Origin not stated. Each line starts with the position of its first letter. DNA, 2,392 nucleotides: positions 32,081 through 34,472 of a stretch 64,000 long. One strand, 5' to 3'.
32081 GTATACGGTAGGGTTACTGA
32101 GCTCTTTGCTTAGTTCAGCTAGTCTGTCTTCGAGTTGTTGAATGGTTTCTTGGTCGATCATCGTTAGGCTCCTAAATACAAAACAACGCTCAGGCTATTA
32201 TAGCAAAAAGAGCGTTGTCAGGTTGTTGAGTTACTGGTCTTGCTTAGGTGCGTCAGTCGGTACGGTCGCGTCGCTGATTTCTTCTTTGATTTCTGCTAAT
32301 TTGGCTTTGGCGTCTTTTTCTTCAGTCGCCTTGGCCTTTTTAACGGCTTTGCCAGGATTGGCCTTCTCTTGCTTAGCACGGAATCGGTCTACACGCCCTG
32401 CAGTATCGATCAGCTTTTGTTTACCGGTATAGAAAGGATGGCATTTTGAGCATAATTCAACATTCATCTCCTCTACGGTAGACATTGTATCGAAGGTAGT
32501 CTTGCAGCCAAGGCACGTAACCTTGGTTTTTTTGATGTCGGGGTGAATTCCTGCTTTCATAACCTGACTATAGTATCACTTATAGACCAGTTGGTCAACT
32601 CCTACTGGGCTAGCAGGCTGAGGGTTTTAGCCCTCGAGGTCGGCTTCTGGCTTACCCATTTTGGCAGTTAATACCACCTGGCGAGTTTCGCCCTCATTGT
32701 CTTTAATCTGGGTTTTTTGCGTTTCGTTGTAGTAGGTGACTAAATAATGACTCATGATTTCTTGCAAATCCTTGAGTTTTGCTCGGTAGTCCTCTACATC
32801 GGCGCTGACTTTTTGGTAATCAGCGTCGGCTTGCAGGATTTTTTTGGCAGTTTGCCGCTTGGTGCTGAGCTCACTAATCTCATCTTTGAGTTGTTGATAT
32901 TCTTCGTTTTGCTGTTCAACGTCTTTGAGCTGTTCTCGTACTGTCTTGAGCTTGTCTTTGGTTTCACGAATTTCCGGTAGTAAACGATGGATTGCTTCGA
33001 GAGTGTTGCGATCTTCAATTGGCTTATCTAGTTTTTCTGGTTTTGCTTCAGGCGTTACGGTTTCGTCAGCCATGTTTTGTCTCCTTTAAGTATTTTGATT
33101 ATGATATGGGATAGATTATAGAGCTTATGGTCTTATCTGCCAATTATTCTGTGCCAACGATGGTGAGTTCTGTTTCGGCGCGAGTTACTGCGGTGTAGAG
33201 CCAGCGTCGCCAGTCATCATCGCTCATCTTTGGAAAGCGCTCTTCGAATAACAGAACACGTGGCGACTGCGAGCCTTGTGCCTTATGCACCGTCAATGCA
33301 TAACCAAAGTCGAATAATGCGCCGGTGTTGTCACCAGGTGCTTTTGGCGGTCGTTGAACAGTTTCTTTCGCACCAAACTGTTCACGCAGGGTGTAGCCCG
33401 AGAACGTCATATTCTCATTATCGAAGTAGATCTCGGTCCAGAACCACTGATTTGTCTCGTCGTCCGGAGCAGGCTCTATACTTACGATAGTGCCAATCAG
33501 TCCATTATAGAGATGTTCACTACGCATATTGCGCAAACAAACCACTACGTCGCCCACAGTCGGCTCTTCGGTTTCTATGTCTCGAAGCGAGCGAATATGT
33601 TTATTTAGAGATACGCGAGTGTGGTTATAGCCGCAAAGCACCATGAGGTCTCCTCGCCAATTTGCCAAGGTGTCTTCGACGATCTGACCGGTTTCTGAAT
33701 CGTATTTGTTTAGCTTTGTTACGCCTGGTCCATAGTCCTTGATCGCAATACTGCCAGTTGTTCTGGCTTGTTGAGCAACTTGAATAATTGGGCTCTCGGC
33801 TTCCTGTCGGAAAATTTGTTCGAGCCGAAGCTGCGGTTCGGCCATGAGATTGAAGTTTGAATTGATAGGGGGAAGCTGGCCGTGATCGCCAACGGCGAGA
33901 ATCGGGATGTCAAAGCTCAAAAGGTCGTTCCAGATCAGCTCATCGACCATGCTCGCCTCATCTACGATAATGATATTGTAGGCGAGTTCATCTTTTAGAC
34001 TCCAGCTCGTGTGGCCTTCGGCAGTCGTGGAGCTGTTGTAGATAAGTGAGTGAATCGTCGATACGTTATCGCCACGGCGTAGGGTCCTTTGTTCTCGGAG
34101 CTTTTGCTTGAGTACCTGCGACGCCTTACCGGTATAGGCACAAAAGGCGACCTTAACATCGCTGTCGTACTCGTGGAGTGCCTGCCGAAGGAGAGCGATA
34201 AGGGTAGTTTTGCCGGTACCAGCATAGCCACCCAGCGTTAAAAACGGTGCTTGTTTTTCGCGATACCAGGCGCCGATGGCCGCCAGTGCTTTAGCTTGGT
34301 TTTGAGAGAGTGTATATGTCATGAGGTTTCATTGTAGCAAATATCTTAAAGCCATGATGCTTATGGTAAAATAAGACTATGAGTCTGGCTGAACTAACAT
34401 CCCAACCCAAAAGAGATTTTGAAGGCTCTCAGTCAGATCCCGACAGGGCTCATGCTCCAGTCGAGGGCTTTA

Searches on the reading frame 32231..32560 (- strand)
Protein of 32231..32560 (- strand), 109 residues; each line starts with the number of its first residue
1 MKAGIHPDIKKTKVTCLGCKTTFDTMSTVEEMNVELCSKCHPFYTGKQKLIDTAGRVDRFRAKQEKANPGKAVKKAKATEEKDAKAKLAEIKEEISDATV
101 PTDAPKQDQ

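Call 79: search_protein_families(library=pfam, proteins=[window:32231-32560:-], max_evalue=0.001)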
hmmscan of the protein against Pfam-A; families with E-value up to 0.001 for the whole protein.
window:32231-32560:- (109 aa): 1 family
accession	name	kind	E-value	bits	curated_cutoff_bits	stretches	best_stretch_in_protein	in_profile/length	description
PF01197.23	Ribosomal_L31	-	8e-29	100.1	27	1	1-63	1-63/65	Ribosomal protein L31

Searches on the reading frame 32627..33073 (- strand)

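Call 79: search_protein_families(library=pfam, proteins=[window:32627-33073:-], max_evalue=0.001)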
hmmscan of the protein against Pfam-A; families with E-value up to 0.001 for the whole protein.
window:32627-33073:- (148 aa): 3 families
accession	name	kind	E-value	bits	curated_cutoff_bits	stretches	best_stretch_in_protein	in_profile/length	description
PF10191.15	COG7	-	4.2e-05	22.5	33.9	1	30-106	74-149/772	Golgi complex component 7 (COG7)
PF05837.17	CENP-H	-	0.00027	21.3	29.9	1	13-112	82-182/202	Centromere protein H (CENP-H)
PF09969.14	DUF2203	-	0.00032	21.8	24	1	24-107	4-83/122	Uncharacterized conserved protein (DUF2203)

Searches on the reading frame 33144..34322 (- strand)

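Call 79: search_protein_families(library=pfam, proteins=[window:33144-34322:-], max_evalue=0.001)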
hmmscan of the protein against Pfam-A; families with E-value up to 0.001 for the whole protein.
window:33144-34322:- (392 aa): 12 families
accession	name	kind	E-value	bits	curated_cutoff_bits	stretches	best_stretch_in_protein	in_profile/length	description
PF13604.12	AAA_30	-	8.2e-21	75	27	1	5-188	2-170/191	AAA domain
PF13245.12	AAA_19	-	2.7e-19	70.1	25.1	1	24-153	10-132/134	AAA domain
PF13538.12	UvrD_C_2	-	1.8e-15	57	27.4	1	340-389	2-52/52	UvrD-like helicase C-terminal domain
PF01443.25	Viral_helicase1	-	5e-09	36.8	21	0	340-389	176-227/228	Viral superfamily 1 RNA helicase core domain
PF05970.20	PIF1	-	1.8e-06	28.1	25.9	1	5-134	2-122/223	PIF1-like helicase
PF09848.15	SLFN-g3_helicase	-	2e-06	27.8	24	1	31-124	7-89/354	Schlafen group 3, DNA/RNA helicase domain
PF13401.12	AAA_22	-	2.5e-06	28.3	27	1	23-138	3-108/130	AAA domain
PF13086.12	AAA_11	-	1.5e-05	25.4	27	0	99-153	198-253/257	AAA domain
PF24883.2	NPHP3_N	-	2.5e-05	24.9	24.8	1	18-76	14-73/164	Nephrocystin 3, N-terminal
PF18335.7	SH3_13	-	0.00024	21.2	41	0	255-284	27-56/65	ATP-dependent RecD-like DNA helicase SH3 domain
PF13191.12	AAA_16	-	0.00039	21.4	32.6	1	20-74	19-72/167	AAA ATPase domain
PF00580.27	UvrD-helicase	-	0.00086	19.5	23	0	26-95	15-87/271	UvrD/REP helicase N-terminal domain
